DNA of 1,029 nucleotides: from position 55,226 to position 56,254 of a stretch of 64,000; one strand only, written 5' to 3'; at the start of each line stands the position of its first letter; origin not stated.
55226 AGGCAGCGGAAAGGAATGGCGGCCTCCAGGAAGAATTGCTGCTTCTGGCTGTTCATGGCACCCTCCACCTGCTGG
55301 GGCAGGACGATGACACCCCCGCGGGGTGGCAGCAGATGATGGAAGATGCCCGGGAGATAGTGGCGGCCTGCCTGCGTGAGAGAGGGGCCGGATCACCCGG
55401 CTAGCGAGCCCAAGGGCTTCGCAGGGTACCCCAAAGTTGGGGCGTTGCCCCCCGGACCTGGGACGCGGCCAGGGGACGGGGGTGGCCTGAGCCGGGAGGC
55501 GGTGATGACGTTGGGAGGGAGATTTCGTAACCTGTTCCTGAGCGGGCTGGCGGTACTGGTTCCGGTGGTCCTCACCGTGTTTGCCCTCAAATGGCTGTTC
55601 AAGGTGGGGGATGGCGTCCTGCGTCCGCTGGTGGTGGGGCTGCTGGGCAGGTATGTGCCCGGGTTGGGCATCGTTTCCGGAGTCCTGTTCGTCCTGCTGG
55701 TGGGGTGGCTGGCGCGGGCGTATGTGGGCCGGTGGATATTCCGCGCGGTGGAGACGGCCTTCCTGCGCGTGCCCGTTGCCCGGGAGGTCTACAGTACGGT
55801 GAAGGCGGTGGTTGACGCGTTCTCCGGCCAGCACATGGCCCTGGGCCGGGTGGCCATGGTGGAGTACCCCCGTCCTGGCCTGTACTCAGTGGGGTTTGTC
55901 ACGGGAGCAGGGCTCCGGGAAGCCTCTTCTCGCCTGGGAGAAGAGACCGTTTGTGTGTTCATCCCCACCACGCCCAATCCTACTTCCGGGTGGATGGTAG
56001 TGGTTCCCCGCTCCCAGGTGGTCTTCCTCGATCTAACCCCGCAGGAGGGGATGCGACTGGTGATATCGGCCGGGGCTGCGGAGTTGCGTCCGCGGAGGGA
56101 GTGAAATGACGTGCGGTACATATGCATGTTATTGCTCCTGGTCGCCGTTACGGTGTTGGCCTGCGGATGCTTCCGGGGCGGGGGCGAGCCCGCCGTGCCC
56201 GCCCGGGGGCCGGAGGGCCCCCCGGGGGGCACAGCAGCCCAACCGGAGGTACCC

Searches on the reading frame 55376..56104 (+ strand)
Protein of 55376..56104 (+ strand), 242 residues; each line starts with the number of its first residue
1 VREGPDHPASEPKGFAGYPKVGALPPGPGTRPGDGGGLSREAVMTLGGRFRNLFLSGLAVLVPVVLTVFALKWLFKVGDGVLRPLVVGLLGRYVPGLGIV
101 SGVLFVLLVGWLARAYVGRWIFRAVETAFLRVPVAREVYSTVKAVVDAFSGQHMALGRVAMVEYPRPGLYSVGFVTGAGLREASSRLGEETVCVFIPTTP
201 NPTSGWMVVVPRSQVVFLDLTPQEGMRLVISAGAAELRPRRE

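Call 40: search_protein_families(library=pfam, proteins=[window:55376-56104:+], max_evalue=0.00001)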
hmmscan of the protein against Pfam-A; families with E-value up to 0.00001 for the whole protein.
window:55376-56104:+ (242 aa): 1 family
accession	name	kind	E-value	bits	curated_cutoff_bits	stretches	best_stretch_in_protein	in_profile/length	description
PF04367.18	DUF502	-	3.3e-31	107.8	23.8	1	102-204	3-107/107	Protein of unknown function (DUF502)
